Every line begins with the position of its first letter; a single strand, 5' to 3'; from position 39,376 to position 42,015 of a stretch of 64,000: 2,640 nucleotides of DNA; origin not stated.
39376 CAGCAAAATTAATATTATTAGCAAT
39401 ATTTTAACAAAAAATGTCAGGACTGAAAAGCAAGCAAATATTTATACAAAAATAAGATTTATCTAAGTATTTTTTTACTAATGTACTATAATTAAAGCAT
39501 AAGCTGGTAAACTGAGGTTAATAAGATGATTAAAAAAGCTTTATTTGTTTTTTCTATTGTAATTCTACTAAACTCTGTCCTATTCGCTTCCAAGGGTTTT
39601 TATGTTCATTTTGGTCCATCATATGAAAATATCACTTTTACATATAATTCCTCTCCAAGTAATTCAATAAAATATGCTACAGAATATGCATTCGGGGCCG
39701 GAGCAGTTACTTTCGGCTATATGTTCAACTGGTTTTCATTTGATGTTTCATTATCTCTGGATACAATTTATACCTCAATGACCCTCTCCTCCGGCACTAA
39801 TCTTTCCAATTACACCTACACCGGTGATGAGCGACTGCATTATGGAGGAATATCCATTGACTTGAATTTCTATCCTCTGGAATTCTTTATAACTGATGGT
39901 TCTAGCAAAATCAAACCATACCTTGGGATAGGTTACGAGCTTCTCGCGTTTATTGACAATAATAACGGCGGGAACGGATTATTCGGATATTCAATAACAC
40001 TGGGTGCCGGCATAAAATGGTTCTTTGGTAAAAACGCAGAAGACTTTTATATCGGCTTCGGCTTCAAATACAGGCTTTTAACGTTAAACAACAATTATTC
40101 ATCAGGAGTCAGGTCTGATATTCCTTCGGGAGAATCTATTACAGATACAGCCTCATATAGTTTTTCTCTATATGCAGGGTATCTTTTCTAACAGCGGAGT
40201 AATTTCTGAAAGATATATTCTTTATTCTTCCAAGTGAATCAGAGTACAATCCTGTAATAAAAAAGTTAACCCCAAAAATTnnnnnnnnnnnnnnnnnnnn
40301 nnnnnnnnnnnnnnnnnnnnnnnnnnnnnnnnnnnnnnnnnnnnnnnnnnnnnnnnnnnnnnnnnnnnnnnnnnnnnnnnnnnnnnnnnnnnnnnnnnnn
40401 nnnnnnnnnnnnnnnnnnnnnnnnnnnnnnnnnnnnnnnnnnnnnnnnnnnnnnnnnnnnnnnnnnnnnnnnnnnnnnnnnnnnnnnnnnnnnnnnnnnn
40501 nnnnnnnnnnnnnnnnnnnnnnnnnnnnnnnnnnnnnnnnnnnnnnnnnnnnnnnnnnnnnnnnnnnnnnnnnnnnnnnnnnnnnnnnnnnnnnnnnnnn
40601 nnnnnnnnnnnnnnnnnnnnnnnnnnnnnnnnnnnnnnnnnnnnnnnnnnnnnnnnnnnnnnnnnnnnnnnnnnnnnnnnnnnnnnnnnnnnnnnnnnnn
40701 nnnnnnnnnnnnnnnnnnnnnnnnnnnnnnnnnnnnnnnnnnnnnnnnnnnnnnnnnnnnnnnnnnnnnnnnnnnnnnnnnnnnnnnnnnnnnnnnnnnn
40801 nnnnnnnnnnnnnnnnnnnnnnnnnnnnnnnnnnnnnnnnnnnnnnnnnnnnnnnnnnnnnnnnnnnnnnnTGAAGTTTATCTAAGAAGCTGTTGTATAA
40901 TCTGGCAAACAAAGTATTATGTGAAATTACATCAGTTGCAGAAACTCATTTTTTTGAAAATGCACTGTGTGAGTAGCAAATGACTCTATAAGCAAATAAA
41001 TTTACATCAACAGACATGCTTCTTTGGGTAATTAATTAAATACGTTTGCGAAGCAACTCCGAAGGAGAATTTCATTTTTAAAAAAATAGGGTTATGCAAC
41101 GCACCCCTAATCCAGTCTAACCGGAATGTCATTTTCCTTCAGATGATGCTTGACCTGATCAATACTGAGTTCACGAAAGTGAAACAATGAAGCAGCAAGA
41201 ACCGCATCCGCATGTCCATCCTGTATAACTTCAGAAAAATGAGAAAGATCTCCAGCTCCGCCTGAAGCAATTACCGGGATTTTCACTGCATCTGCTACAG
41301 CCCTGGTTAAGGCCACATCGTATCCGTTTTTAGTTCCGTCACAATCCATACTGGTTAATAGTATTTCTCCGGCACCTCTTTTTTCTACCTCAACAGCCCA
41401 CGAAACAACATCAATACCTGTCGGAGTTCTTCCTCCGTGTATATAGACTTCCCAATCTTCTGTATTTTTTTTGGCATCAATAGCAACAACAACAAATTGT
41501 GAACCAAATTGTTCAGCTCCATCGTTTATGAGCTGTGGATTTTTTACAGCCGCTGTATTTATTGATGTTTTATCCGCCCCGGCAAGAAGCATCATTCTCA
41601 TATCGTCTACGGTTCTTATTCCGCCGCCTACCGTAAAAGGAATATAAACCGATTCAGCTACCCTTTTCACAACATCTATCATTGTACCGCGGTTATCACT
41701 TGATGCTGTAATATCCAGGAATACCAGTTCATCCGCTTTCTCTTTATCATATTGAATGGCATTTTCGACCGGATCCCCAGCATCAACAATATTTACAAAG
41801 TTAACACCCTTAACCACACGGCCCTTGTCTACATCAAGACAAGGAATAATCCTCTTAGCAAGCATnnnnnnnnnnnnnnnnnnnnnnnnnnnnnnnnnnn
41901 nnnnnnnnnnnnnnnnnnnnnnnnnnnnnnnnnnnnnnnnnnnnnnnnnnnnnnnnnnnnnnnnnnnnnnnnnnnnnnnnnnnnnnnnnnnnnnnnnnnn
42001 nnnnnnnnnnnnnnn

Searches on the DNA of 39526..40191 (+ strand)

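Call 50: search_rna_families(source=L130, start=3620, end=3729, threshold=evalue, max_evalue=10, show_alignments=2)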
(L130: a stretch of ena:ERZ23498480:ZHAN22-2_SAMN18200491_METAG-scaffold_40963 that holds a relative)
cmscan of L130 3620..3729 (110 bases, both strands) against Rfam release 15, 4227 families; matches with E-value up to 10: 0.
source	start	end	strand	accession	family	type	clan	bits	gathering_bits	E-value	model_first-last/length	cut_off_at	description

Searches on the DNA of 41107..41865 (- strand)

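Call 49: search_rna_families(source=L006, start=10740, end=10814, threshold=evalue, max_evalue=10, show_alignments=2)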
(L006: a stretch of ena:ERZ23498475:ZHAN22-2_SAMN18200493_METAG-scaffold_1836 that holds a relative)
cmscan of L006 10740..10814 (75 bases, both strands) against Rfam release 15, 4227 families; matches with E-value up to 10: 2.
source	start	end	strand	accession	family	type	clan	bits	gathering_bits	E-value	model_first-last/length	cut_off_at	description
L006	10787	10814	+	RF02003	group-II-D1D4-4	Intron;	CL00102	12.2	49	0.39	1-28/138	3'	Group II catalytic intron D1-D4-4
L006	10776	10803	-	RF01346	CRISPR-DR36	Gene; CRISPR;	-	10.2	38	3.2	8-36/36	no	CRISPR RNA direct repeat element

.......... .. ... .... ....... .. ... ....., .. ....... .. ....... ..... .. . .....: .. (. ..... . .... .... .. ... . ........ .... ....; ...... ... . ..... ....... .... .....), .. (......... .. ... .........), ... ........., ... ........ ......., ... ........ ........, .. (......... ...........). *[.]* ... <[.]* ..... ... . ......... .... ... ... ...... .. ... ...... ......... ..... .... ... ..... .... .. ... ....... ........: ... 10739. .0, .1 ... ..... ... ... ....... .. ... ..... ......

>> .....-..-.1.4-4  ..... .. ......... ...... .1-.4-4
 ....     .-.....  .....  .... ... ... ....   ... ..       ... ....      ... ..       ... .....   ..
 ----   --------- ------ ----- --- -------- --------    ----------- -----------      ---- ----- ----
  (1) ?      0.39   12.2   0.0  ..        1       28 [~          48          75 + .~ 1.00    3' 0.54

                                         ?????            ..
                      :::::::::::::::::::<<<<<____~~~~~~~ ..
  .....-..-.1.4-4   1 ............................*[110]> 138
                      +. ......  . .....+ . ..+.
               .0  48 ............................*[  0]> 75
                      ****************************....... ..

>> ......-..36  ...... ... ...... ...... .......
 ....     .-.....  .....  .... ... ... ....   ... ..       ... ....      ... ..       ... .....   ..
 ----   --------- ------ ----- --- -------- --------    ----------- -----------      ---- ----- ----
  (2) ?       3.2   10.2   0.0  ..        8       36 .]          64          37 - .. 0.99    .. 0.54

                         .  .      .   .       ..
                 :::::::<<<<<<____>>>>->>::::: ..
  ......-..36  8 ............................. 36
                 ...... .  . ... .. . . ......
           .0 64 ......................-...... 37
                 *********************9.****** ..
